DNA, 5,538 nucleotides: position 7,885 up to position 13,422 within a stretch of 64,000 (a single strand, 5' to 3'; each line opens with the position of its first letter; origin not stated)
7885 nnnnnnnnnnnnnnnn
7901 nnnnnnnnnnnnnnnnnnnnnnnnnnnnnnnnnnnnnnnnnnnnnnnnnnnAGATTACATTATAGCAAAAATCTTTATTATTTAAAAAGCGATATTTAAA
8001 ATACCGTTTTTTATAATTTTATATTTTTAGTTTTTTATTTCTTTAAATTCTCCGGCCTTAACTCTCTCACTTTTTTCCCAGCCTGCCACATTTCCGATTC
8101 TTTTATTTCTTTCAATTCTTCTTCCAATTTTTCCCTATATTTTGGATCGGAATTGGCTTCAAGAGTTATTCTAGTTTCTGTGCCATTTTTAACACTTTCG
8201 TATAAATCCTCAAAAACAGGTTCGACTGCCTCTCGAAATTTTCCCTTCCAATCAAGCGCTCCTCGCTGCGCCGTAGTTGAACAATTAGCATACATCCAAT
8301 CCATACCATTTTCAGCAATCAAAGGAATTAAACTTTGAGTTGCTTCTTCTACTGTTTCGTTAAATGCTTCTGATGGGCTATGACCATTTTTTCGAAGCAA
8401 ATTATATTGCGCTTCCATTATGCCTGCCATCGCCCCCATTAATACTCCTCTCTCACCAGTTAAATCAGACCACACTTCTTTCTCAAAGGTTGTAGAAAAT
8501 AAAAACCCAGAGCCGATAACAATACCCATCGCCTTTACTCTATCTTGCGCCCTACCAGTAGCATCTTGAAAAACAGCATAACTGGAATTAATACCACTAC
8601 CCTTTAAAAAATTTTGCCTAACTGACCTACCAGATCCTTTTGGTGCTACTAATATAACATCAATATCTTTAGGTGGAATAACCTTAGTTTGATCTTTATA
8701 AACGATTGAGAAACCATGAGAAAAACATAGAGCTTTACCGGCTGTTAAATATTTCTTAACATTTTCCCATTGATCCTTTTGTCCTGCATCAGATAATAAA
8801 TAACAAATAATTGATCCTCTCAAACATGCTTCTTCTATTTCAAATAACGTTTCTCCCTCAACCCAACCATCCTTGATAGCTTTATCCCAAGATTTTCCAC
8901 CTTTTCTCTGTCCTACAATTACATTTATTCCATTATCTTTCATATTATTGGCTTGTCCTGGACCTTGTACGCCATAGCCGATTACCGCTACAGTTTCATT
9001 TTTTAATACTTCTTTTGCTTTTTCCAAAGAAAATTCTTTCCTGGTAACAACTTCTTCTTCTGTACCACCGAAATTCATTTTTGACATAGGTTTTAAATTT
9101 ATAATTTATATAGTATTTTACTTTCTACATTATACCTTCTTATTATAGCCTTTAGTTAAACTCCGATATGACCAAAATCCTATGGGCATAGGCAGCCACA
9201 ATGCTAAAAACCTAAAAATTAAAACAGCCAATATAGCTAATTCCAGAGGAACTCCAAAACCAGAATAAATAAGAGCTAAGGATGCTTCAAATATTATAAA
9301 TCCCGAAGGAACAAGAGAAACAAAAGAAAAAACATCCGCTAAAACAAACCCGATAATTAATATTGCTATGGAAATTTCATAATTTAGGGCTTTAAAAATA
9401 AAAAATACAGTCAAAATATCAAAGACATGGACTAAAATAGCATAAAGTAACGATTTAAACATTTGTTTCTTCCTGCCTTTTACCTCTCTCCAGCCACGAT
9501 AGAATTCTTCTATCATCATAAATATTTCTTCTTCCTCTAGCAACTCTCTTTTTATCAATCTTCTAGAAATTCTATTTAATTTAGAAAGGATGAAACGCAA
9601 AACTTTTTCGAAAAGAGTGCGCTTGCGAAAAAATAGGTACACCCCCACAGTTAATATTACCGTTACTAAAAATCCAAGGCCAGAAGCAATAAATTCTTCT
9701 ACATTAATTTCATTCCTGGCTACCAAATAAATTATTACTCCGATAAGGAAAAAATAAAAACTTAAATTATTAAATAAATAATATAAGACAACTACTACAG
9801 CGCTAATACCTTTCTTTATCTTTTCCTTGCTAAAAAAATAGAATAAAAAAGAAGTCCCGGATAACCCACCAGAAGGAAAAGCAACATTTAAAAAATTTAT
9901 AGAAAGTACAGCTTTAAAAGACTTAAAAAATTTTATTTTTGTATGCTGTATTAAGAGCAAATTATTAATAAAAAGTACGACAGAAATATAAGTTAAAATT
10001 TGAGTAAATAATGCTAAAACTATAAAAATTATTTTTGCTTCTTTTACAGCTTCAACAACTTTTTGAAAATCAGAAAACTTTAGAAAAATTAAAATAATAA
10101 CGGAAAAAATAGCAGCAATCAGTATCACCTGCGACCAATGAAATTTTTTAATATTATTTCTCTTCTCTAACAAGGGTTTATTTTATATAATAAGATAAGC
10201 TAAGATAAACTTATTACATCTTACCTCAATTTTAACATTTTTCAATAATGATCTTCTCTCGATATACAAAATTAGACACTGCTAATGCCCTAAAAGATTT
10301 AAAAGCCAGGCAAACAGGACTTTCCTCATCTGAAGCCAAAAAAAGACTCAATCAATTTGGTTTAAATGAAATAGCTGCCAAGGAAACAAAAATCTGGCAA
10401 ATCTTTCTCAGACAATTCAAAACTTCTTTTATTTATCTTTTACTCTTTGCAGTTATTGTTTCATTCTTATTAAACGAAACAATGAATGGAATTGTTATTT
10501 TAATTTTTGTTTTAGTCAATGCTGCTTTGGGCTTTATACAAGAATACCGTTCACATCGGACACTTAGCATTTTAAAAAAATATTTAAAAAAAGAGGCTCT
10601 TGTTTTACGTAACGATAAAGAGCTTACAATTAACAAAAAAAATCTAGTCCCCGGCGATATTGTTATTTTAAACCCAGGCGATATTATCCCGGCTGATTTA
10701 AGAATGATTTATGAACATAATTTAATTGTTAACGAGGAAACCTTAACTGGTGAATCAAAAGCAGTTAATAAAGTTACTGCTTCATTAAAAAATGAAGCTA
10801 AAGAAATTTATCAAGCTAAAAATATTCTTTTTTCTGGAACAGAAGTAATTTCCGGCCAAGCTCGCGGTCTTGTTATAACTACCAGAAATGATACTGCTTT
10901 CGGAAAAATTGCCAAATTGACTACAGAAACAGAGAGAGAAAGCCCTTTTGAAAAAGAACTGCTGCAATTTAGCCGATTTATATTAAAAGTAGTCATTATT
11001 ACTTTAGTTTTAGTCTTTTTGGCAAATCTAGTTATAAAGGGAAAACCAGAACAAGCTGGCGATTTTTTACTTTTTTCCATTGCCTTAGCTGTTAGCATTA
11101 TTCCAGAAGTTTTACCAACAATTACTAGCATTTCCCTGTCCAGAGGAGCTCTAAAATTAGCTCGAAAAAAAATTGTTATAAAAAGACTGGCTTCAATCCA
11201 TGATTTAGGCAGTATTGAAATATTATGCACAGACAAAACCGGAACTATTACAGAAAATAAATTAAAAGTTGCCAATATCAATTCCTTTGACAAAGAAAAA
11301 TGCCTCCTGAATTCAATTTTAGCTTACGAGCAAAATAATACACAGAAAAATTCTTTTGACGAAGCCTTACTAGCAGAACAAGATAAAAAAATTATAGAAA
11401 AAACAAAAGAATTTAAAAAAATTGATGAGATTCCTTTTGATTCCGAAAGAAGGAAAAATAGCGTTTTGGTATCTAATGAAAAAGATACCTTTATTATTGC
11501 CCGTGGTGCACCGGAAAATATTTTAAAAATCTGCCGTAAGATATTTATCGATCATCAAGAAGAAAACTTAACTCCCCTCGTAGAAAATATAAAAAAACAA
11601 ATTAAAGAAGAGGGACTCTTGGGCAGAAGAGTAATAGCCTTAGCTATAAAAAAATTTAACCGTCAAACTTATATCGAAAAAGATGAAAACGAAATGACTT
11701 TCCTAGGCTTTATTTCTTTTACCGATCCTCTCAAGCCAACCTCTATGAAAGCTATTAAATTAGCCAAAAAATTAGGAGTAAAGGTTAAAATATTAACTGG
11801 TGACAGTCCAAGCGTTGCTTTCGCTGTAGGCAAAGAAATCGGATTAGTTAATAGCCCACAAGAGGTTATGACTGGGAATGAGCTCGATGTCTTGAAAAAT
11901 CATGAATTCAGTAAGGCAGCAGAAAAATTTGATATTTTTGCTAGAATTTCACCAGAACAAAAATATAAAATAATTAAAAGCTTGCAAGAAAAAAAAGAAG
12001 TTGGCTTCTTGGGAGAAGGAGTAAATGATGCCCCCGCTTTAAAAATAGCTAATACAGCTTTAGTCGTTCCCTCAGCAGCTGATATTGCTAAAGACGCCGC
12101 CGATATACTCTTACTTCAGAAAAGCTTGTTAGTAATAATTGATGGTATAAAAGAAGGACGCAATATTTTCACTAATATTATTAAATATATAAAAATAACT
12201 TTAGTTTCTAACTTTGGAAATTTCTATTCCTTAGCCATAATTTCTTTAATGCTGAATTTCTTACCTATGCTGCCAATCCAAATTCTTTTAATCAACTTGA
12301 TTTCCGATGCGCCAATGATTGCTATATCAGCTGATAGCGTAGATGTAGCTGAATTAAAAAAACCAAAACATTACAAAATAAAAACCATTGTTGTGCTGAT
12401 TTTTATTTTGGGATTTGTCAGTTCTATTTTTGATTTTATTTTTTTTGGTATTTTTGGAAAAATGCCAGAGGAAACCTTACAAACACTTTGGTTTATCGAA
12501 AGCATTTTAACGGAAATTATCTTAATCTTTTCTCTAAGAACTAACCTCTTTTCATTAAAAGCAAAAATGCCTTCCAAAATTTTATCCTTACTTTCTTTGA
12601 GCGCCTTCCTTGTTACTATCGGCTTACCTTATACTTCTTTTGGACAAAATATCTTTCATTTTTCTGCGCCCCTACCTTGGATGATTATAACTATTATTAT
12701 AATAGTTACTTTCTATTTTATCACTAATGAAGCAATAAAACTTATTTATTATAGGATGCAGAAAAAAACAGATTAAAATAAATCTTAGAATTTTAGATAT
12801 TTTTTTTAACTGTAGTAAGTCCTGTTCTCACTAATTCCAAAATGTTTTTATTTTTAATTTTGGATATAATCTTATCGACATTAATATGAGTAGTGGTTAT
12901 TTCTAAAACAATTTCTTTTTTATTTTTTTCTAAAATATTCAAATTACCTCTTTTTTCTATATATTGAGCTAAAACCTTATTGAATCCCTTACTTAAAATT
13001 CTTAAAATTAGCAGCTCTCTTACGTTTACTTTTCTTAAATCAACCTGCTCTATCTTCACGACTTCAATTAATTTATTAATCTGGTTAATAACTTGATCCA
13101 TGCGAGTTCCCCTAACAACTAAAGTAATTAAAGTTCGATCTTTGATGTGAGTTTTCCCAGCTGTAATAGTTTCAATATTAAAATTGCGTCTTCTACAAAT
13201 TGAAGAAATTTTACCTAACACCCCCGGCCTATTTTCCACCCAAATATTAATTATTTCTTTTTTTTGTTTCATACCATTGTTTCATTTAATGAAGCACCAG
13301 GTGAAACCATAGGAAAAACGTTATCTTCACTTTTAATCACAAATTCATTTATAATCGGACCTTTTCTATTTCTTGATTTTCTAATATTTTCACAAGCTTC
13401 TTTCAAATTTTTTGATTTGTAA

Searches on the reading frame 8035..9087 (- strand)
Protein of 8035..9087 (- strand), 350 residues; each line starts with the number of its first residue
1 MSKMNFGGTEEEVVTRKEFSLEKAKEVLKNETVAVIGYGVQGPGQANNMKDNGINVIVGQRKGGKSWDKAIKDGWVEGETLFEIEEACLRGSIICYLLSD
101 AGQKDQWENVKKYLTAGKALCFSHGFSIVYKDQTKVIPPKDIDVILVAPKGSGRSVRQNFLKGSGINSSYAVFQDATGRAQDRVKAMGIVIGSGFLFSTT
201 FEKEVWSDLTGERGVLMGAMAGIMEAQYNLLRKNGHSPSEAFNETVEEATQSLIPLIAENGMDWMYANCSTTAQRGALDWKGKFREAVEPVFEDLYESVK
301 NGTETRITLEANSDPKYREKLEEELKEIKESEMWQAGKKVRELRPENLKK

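Call 49: search_protein_families(library=pfam, proteins=[window:8035-9087:-], max_evalue=0.0001)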
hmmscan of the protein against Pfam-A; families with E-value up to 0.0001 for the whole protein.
window:8035-9087:- (350 aa): 2 families
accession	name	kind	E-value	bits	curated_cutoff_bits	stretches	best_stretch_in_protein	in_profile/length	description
PF07991.19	KARI_N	-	4.5e-45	153.6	20.6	1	27-193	1-161/165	Acetohydroxy acid isomeroreductase, NADPH-binding domain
PF01450.25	KARI_C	-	5.8e-42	143.9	29.1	1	201-345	1-143/144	Ketol-acid reductoisomerase, C-terminal domain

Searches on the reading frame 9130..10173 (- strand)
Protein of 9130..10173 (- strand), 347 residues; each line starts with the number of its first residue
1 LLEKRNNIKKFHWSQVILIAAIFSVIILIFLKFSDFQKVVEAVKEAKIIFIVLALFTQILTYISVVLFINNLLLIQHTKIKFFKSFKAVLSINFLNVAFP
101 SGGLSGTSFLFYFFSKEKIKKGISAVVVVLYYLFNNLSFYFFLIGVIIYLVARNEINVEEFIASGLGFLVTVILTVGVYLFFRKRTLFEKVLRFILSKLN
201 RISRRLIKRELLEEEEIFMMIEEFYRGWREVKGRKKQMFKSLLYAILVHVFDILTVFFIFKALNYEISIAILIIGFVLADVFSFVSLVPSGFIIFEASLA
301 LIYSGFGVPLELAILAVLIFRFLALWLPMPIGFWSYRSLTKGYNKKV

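Call 49: search_protein_families(library=pfam, proteins=[window:9130-10173:-], max_evalue=0.0001)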
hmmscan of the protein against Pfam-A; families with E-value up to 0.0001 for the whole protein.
window:9130-10173:- (347 aa): 1 family
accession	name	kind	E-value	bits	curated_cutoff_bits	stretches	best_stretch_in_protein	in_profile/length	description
PF03706.18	LPG_synthase_TM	-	5.3e-35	121.8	33.4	1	18-332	2-302/302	Lysylphosphatidylglycerol synthase TM region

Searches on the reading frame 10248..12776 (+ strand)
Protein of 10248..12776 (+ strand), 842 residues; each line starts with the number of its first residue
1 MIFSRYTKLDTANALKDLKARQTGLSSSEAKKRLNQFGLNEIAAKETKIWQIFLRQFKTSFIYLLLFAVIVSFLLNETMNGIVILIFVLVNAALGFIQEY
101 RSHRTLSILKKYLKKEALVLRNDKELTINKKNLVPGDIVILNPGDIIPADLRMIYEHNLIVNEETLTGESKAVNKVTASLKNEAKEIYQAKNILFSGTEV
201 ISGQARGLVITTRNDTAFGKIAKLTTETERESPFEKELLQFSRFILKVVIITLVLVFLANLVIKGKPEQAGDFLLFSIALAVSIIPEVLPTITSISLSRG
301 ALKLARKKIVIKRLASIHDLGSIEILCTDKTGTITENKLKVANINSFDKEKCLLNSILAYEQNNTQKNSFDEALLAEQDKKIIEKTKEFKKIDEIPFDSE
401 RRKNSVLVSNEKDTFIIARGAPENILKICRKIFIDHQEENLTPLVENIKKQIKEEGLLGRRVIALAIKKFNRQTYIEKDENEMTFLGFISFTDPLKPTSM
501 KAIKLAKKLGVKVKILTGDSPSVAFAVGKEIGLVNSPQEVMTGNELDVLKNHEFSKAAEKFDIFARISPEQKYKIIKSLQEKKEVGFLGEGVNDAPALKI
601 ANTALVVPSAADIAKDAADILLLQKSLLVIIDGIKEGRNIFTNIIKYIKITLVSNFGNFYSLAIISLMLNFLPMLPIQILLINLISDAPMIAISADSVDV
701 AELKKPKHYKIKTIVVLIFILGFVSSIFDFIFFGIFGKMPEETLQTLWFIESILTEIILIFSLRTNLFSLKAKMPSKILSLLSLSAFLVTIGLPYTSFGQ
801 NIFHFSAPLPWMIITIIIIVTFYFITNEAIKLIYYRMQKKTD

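Call 50: search_protein_families(library=pfam, proteins=[window:10248-12776:+], max_evalue=0.0001)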
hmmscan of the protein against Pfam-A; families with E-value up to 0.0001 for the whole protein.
window:10248-12776:+ (842 aa): 5 families
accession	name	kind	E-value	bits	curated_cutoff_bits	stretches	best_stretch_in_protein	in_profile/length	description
PF00122.25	E1-E2_ATPase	-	2.1e-44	151.7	28.1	1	112-307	2-181/181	E1-E2 ATPase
PF00689.26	Cation_ATPase_C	-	3e-18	66.6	27.3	1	671-833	1-175/175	Cation transporting ATPase, C-terminus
PF00690.31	Cation_ATPase_N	-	4.6e-18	65.1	20.4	1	8-72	3-69/69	Cation transporter/ATPase, N-terminus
PF00702.32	Hydrolase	-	8.8e-13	49.5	26.4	1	325-601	3-190/191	haloacid dehalogenase-like hydrolase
PF13246.12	Cation_ATPase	-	7e-09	36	21.7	1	372-432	26-91/91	Cation transport ATPase (P-type)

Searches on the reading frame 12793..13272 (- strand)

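Call 50: search_protein_families(library=pfam, proteins=[window:12793-13272:-], max_evalue=0.0001)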
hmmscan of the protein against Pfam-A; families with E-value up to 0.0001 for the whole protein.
window:12793-13272:- (159 aa): 4 families
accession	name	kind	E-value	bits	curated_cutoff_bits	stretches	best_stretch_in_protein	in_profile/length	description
PF22629.2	ACT_AHAS_ss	-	6e-18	65.2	27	1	8-73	1-67/67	AHAS small subunit-like ACT domain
PF13710.12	ACT_5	-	2.2e-13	50.2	27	1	14-74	1-62/62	ACT domain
PF01842.31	ACT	-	4.8e-13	49.1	27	1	7-69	2-65/66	ACT domain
PF10369.15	ALS_ss_C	-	6.5e-07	29.7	23.2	1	85-157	1-73/74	Small subunit of acetolactate synthase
